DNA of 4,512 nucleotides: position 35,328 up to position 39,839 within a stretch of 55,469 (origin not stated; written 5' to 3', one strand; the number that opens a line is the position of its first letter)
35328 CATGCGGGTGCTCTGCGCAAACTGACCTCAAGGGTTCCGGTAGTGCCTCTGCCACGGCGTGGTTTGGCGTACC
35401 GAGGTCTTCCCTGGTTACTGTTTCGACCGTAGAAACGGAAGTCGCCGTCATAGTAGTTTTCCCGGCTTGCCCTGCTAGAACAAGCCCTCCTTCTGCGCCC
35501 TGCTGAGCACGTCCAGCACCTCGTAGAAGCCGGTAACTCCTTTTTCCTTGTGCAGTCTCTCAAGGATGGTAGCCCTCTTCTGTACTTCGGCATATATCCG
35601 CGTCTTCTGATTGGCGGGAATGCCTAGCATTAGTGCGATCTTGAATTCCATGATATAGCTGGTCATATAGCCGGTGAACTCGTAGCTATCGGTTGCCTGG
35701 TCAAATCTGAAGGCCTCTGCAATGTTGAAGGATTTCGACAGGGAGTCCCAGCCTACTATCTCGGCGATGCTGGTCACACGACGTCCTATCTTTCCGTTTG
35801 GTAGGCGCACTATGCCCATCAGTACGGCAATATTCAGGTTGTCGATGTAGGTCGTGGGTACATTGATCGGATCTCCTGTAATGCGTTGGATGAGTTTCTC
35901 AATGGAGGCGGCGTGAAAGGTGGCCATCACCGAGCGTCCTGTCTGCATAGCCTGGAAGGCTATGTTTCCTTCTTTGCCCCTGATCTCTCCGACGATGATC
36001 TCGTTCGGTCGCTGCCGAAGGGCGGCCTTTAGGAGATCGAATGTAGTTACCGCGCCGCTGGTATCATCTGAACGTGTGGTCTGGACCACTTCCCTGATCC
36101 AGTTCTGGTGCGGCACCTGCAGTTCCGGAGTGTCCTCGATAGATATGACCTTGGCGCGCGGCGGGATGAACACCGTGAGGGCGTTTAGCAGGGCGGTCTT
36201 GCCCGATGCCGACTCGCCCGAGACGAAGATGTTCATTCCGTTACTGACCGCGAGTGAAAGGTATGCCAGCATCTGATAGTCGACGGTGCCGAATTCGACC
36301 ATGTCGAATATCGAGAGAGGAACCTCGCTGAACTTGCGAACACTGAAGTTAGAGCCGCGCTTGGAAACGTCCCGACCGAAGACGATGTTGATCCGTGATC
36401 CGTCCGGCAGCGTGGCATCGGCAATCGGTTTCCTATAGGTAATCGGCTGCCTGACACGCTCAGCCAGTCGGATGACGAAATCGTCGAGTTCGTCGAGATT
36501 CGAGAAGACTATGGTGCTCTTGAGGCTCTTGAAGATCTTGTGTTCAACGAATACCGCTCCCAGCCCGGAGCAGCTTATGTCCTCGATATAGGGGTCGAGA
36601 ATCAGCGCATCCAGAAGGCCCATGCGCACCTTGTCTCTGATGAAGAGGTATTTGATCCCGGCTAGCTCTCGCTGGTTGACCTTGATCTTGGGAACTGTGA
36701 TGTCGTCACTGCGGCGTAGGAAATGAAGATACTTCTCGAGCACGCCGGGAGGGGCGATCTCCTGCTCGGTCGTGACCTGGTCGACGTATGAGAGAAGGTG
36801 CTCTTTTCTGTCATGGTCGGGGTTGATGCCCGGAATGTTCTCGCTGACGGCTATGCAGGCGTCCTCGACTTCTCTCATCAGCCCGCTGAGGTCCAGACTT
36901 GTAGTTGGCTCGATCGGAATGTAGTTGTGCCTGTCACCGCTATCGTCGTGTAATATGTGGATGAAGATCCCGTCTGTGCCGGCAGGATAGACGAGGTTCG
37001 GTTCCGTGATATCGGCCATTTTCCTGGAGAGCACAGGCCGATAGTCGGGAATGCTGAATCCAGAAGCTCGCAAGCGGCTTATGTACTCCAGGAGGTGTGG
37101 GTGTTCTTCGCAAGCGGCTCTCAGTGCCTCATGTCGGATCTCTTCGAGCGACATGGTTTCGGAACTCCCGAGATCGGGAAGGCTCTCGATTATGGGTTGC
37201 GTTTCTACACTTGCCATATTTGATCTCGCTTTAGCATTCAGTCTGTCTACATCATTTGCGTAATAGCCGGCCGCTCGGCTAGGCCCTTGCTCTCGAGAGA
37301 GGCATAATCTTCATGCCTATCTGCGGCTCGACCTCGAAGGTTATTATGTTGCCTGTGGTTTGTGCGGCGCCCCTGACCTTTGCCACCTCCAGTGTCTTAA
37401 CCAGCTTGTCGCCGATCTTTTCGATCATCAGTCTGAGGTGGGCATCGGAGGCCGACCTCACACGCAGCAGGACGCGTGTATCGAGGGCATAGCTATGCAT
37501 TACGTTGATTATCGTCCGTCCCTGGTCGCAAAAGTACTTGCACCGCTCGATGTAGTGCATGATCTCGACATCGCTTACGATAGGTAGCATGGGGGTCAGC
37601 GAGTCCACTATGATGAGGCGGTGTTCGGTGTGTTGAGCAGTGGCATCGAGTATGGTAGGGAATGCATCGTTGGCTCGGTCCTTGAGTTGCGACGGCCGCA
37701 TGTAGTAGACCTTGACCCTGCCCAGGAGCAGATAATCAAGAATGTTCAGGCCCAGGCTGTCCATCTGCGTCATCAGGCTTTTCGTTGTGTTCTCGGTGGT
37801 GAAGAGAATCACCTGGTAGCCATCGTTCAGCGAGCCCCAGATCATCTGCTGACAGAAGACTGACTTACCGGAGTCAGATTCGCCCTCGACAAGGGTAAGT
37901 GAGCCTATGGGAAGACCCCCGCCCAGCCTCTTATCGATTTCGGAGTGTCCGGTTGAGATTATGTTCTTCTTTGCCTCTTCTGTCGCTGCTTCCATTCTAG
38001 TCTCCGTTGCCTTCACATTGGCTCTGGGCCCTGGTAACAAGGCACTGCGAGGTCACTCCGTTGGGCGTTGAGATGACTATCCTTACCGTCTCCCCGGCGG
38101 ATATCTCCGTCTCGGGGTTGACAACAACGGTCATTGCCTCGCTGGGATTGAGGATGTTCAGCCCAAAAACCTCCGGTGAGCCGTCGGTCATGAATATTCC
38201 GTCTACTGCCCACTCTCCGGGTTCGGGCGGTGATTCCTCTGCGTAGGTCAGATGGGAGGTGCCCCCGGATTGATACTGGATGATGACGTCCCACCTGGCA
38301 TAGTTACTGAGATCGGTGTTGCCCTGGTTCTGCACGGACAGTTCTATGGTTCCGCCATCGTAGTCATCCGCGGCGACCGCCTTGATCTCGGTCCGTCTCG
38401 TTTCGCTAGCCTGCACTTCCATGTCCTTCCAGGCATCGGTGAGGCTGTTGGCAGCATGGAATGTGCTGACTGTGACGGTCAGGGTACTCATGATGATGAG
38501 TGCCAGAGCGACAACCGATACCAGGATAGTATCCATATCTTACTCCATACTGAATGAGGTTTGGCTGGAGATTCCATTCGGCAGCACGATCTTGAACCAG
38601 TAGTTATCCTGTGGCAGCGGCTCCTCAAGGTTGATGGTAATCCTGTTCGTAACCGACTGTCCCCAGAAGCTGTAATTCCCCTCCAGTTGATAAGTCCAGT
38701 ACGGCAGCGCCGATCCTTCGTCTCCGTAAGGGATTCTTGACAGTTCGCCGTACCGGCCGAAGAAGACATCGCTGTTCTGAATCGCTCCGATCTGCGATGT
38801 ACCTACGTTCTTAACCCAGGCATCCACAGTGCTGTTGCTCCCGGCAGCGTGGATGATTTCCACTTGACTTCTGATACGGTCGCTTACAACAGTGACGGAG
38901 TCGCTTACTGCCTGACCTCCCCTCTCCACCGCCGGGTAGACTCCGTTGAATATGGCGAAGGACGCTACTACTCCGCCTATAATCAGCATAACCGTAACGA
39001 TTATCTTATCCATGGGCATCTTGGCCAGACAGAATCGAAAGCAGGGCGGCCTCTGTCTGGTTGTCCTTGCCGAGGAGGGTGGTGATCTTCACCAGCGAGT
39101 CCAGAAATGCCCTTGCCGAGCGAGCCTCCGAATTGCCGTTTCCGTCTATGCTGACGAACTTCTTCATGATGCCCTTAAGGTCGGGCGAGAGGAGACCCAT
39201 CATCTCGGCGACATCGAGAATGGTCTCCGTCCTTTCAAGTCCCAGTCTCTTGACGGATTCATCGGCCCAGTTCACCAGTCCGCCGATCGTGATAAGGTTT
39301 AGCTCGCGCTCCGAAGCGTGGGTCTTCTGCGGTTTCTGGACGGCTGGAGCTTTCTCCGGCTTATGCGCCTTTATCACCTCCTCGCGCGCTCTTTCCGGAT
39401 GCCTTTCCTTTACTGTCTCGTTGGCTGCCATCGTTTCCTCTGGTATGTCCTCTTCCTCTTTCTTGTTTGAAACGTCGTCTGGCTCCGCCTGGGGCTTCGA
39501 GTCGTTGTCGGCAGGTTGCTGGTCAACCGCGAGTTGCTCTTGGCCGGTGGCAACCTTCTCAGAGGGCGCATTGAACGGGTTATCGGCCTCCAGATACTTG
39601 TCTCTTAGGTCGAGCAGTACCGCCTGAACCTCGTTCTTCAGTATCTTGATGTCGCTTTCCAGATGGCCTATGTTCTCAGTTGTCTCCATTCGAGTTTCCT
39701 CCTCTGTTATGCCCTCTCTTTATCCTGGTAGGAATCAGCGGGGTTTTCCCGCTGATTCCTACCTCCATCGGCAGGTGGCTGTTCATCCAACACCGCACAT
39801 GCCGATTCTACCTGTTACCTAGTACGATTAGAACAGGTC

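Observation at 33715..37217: Tandem duplication of the ArlI motor ATPase with conserved catalytic cores and diverged N-terminal domains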

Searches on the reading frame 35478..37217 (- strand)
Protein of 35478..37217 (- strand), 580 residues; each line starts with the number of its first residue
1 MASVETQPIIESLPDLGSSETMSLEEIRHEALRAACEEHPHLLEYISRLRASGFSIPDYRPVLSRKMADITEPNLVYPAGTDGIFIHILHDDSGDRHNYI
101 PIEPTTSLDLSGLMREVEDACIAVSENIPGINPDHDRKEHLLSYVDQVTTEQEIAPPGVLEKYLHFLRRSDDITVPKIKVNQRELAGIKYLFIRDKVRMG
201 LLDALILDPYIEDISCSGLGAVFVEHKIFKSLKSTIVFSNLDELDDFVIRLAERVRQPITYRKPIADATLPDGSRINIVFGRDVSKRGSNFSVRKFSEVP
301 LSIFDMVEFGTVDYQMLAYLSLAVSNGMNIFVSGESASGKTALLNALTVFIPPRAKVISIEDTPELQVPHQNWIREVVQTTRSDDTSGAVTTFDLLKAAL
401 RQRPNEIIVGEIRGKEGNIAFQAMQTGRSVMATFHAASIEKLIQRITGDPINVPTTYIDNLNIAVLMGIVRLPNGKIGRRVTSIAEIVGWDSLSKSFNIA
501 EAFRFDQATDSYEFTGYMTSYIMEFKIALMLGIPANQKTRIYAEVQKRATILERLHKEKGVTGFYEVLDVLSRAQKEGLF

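Call 6: search_protein_families(library=pfam, proteins=[window:35478-37217:-], max_evalue=0.01)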
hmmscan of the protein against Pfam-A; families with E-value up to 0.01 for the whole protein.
window:35478-37217:- (580 aa): 4 families
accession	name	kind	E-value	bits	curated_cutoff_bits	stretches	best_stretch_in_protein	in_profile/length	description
PF00437.27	T2SSE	-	1.9e-33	116.1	24.9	1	238-447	40-256/370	Type II/IV secretion system protein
PF13191.12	AAA_16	-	0.00084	20.3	32.6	1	318-377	14-73/167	AAA ATPase domain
PF00005.33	ABC_tran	-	0.00095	20.2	25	1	320-383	4-66/137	ABC transporter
PF13555.12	AAA_29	-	0.0055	16.9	27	0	325-355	20-50/61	P-loop containing region of AAA domain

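Call 7: search_protein_families(library=ncbifam, proteins=[window:35478-37217:-], max_evalue=0.01)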
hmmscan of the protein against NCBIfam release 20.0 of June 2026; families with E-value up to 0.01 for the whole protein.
window:35478-37217:- (580 aa): 29 families (the best 25 are shown)
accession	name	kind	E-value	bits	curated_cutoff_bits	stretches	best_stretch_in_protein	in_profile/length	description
NF058587.1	archaellum_moto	equivalog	2e-182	607.6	550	1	44-579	2-522/527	archaellum flagellar ATPase motor FlaI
NF053672.1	bindosome_BasE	exception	1.4e-51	175.8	1000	1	183-569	123-502/512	bindosome assembly system ATPase subunit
TIGR03819.1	heli_sec_ATPase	hypoth_equivalog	1e-40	140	373.15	1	192-446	45-297/340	TadA family conjugal transfer-associated ATPase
TIGR02788.1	VirB11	equivalog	8.7e-36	123.5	249.95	2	317-447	134-263/308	P-type DNA transfer ATPase VirB11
NF010475.0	PRK13900.1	equivalog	1e-29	103.7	389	2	316-483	149-320/333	type IV secretion system ATPase VirB11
TIGR02782.1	TrbB_P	equivalog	7.1e-28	97.8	304.55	1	205-491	17-297/303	P-type conjugative transfer ATPase TrbB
NF010469.0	PRK13894.1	subfamily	4.8e-24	85.3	508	1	245-491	68-311/320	conjugal transfer ATPase TrbB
NF010425.0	PRK13851.1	equivalog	1.4e-22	80.1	461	2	316-424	151-257/344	type IV secretion system protein VirB11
NF010407.0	PRK13833.1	subfamily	6.4e-18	65.3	499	1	250-490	68-303/323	conjugal transfer protein TrbB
NF041000.1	ATPase_ComGA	equivalog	2e-17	63.1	300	1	324-447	126-243/267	competence type IV pilus ATPase ComGA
TIGR01420.1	pilT_fam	subfamily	1.2e-14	54.3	319.1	1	325-447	121-240/343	PilT/PilU family type 4a pilus ATPase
NF007755.0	PRK10436.1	equivalog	5.9e-13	48.3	617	1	321-447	214-333/465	type II secretion system protein GspE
TIGR02538.1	type_IV_pilB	equivalog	3.9e-12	45.6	675.65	1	322-447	312-430/564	type IV-A pilus assembly ATPase PilB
TIGR02533.1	type_II_gspE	equivalog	1.1e-11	44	630.25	1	265-445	173-355/486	type II secretion system ATPase GspE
TIGR02525.1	plasmid_TraJ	equivalog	1.3e-10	40.9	368.3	1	319-448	142-271/372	plasmid transfer ATPase TraJ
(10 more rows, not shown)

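Call 14: find_homologous_proteins(query=window:35478-37217:-, max_evalue=1e-50)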
Query window:35478-37217:- (580 aa): 6617 proteins with E <= 1e-50 among 8000 candidates; the best 120 are listed.
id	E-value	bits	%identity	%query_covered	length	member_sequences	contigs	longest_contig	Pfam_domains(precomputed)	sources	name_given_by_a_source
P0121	0.0e+0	1289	100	100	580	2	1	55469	PF00437.27,PF27713.1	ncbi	-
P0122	0.0e+0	1062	82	100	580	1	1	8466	PF00437.27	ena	-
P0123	0.0e+0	1061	82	100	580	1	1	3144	PF00437.27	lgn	-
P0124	0.0e+0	1060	82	100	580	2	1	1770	PF00437.27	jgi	-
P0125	0.0e+0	1014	78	100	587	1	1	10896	PF00437.27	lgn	-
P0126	2.8e-298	1008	79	96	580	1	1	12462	PF00437.27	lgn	-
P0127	2.6e-291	985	79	95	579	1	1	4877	PF00437.27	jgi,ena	-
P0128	2.2e-290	982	78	95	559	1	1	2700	PF00437.27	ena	-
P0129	2.1e-283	959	73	99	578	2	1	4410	PF00437.27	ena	-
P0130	7.5e-283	957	71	100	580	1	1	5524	PF00437.27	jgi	-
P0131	7.8e-283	957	72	100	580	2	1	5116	PF00437.27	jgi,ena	-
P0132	1.9e-282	956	73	100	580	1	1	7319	PF00437.27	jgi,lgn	jgi:flagellar protein FlaI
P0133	4.6e-282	955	73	100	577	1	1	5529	PF00437.27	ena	-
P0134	1.2e-281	953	73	100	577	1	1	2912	PF00437.27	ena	-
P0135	1.6e-281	953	73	100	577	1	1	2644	PF00437.27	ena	-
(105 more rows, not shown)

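Call 60: predict_structure(alignment_id=A2)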
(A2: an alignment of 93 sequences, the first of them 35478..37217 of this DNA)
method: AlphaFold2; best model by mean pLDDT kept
length: 580 residues; sequences in the alignment: 93
mean_pLDDT: 74.4   pTM: 0.58
mean pLDDT of the five models: 74.4, 69.6, 66.5, 64.8, 64.0
residues with pLDDT >= 90: 64; 70-90: 329; 50-70: 138; < 50: 49
segments of 3 or more residues with pLDDT < 50: 1-19, 155-160, 162-173, 282-288
pLDDT, mean of each block of 10 residues (from residue 1): 39 36 77 89 88 88 85 89 88 83 86 81 64 64 81 54 46 63 85 80 83 73 83 82 72 67 60 62 46 66 89 92 89 80 84 66 53 56 54 66 67 62 74 79 70 62 88 79 86 77 85 76 88 84 91 92 82 79
secondary structure, 60 per line:
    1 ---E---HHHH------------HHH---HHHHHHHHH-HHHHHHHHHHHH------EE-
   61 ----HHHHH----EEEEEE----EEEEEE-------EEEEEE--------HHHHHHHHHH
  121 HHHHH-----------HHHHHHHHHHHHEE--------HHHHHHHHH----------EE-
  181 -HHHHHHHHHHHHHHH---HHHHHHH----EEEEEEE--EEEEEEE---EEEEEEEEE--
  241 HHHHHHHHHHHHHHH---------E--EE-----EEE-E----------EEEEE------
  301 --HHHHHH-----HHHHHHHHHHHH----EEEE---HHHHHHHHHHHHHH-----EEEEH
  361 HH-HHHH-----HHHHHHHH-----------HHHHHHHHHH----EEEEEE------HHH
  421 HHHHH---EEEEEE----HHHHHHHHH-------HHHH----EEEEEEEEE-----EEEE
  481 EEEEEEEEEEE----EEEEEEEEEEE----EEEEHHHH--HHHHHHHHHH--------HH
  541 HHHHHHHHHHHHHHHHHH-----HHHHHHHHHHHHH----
elements in order: H8-11 H30-38 H40-51 H65-69 E74-79 E84-89 E97-102 H111-125 H137-148 H159-167 H182-196 H200-206 E211-217 E220-226 E230-238 H241-255 E275-277 E290-294 H303-308 H314-325 E330-333 H337-350 E356-359 H364-367 H373-380 H392-401 E406-411 H418-425 E429-434 H439-447 H455-458 E463-471 E477-491 E496-506 E511-514 H515-518 H521-530 H539-558 H564-576

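Call 63: fold_search(model_id=the predicted structure, library=pdb)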
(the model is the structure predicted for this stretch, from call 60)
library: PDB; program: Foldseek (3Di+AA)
matches with E <= 10: 1511; with E <= 0.001: 50
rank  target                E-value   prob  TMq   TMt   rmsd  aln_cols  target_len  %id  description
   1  4ihq_C                3.5e-44  1.00  0.42  0.47  13.9       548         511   41  Archaellum Assembly ATPase FlaI bound to ADP (released 2013-03-06)
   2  4ihq_A                1.1e-43  1.00  0.42  0.47  13.7       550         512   39  Archaellum Assembly ATPase FlaI bound to ADP (released 2013-03-06)
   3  4ii7_C                1.9e-43  1.00  0.42  0.47  13.4       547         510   40  Archaellum Assembly ATPase FlaI (released 2013-03-06)
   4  4ii7_D                2.3e-43  1.00  0.42  0.49  12.9       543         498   40  Archaellum Assembly ATPase FlaI (released 2013-03-06)
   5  4ii7_A                7.4e-43  1.00  0.42  0.48  13.4       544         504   40  Archaellum Assembly ATPase FlaI (released 2013-03-06)
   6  4ii7_B                1.6e-42  1.00  0.41  0.47  13.3       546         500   39  Archaellum Assembly ATPase FlaI (released 2013-03-06)
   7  2oap_1                1.0e-32  1.00  0.42  0.47  12.4       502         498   31  Crystal structure of the archaeal secretion ATPase GspE in complex with AMP-PNP (released 2007-02-13)
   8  2oap_2                2.2e-32  1.00  0.39  0.44  14.4       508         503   30  Crystal structure of the archaeal secretion ATPase GspE in complex with AMP-PNP (released 2007-02-13)
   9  8rkd_A                4.2e-22  1.00  0.32  0.42  13.3       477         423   23  TadA/CpaF with AMPPNP (released 2024-08-14)
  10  9e24_A                1.0e-20  1.00  0.31  0.41  14.4       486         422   21  Closed structure of CpaF without nucleotides (Apo dataset) (released 2025-04-23)
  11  8rjf_A                1.1e-20  1.00  0.33  0.44  12.9       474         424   24  TadA/CpaF with ADP (released 2024-08-14)
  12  8rkd_B                5.0e-19  1.00  0.27  0.37  16.1       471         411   23  TadA/CpaF with AMPPNP (released 2024-08-14)
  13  3jc8_Ba               2.1e-14  1.00  0.36  0.45  16.3       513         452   16  Architectural model of the type IVa pilus machine in a piliated state (released 2016-03-16)
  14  2gza_B                1.4e-11  1.00  0.23  0.38  16.7       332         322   22  Crystal structure of the VirB11 ATPase from the Brucella Suis type IV secretion system in complex with sulphate (released 2006-07-11)
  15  2gza_C                2.9e-11  1.00  0.23  0.37  16.4       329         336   23  Crystal structure of the VirB11 ATPase from the Brucella Suis type IV secretion system in complex with sulphate (released 2006-07-11)
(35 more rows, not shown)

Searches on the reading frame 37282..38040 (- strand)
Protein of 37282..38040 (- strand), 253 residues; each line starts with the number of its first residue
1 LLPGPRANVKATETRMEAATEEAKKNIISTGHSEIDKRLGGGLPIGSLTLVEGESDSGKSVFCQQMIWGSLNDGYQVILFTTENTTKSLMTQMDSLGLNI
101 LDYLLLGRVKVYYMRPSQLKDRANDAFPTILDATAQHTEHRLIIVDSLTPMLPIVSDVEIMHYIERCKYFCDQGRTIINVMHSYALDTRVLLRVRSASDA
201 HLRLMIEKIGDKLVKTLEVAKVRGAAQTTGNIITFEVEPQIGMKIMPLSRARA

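Call 6: search_protein_families(library=pfam, proteins=[window:37282-38040:-], max_evalue=0.01)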
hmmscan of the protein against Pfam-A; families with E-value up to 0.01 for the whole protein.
window:37282-38040:- (253 aa): 5 families
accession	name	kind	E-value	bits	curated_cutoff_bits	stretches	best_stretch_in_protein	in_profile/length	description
PF06745.19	ATPase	-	7.9e-23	81.5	26.6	1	29-248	2-229/231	KaiC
PF05625.17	PAXNEB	-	2.8e-06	27.1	28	1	26-55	17-46/366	PAXNEB protein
PF13481.12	AAA_25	-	0.00013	22.1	27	1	32-154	19-158/195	AAA domain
PF08423.17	Rad51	-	0.00023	20.9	22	1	28-66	8-46/244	Rad51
PF00154.27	RecA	-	0.0054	16.7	27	1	21-104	26-108/262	recA bacterial DNA recombination protein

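Call 7: search_protein_families(library=ncbifam, proteins=[window:37282-38040:-], max_evalue=0.01)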
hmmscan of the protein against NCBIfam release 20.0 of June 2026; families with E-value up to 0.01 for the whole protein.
window:37282-38040:- (253 aa): 20 families
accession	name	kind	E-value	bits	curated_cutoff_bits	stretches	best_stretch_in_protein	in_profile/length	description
NF004723.0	PRK06067.1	subfamily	1.9e-79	266.6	194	1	16-253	4-243/243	flagellar accessory protein FlaH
NF052589.1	ArlH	equivalog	1.2e-58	198.5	215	1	31-251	5-229/229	archaellum protein ArlH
NF006320.0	PRK08533.1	equivalog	9.1e-35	120.3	215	1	32-245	10-224/230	flagellar accessory protein FlaH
NF006799.0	PRK09302.1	equivalog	2.9e-18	65.7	408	1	21-238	248-465/515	circadian clock protein KaiC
TIGR03881.1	KaiC_arch_4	hypoth_equivalog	4.1e-15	56.1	247.8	1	28-149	3-91/231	KaiC domain-containing protein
TIGR03880.1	KaiC_arch_3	hypoth_equivalog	2.5e-10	40.3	249.45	1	35-150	5-118/224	KaiC domain-containing protein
TIGR03877.1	thermo_KaiC_1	hypoth_equivalog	2.7e-09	36.9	307.25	1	28-107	4-83/238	KaiC domain-containing protein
TIGR00416.1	sms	equivalog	2.5e-07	29.8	403.05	1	19-148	67-179/454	DNA repair protein RadA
TIGR02655.1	circ_KaiC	equivalog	9.7e-07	27.8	546.25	1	33-171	8-157/484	circadian clock protein KaiC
NF003301.0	PRK04301.1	equivalog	1.1e-06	28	259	1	8-149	63-207/316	DNA repair and recombination protein RadA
TIGR03878.1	thermo_KaiC_2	hypoth_equivalog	1.6e-06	27.6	232.2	1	34-151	24-143/259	KaiC domain-containing protein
TIGR02239.1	recomb_RAD51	equivalog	2e-05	23.8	478.05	1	22-66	70-116/316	DNA repair protein RAD51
TIGR02236.1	recomb_radA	equivalog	3.4e-05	23.4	361.15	1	8-87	58-143/311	DNA repair and recombination protein RadA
TIGR02238.1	recomb_DMC1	equivalog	0.00037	19.7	447.7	1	14-67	64-117/314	meiotic recombinase Dmc1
TIGR02237.1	recomb_radB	equivalog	0.00045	20.1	172.4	1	35-151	1-109/210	DNA repair and recombination protein RadB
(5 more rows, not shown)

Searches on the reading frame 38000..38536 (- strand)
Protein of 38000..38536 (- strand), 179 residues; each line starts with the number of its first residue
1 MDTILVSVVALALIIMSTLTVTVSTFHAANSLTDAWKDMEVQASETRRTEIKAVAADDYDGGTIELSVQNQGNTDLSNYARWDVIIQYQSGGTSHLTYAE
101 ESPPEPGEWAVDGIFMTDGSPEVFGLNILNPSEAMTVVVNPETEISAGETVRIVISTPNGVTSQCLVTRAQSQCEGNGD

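Call 6: search_protein_families(library=pfam, proteins=[window:38000-38536:-], max_evalue=0.01)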
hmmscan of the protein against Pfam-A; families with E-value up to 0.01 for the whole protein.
window:38000-38536:- (179 aa): 2 families
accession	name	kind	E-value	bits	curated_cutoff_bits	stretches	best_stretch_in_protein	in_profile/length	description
PF01917.21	Arch_flagellin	-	6.7e-07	30.2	29.5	1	5-162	11-157/162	Archaebacterial flagellin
PF16392.11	DUF5001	-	0.008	16.6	23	0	30-70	34-72/86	Ig-like domain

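Call 7: search_protein_families(library=ncbifam, proteins=[window:38000-38536:-], max_evalue=0.01)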
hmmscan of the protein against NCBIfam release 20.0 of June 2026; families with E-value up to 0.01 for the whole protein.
window:38000-38536:- (179 aa): 0 families

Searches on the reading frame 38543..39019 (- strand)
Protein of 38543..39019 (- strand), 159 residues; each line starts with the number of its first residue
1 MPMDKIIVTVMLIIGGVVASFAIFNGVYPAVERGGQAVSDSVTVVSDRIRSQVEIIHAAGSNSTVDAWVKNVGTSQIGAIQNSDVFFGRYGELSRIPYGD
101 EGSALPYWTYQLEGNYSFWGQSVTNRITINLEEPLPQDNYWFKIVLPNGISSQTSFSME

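Call 6: search_protein_families(library=pfam, proteins=[window:38543-39019:-], max_evalue=0.01)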
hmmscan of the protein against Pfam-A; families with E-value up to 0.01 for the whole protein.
window:38543-39019:- (159 aa): 0 families

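Call 7: search_protein_families(library=ncbifam, proteins=[window:38543-39019:-], max_evalue=0.01)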
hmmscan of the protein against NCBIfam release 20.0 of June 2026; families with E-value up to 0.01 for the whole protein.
window:38543-39019:- (159 aa): 1 family
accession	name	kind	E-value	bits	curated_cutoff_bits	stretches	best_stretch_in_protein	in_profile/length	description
NF052591.1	ArlG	equivalog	1.7e-05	24.9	110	1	8-87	7-94/148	archaellum stator protein ArlG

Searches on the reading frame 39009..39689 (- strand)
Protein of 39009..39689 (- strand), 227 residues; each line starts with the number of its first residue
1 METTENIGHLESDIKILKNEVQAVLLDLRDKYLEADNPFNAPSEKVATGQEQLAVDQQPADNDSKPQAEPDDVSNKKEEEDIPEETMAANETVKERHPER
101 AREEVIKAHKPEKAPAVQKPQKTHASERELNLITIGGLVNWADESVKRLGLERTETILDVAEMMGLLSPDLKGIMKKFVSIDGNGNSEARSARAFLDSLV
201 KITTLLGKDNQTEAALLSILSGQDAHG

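Call 6: search_protein_families(library=pfam, proteins=[window:39009-39689:-], max_evalue=0.01)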
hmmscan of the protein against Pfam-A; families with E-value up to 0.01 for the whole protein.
window:39009-39689:- (227 aa): 1 family
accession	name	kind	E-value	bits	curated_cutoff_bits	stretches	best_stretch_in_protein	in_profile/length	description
PF07393.17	Sec10_HB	-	0.0016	17.5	26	1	28-149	241-355/637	Exocyst complex component Sec10-like, alpha-helical bundle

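Call 7: search_protein_families(library=ncbifam, proteins=[window:39009-39689:-], max_evalue=0.01)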
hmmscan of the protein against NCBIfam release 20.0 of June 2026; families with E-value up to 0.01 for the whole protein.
window:39009-39689:- (227 aa): 0 families
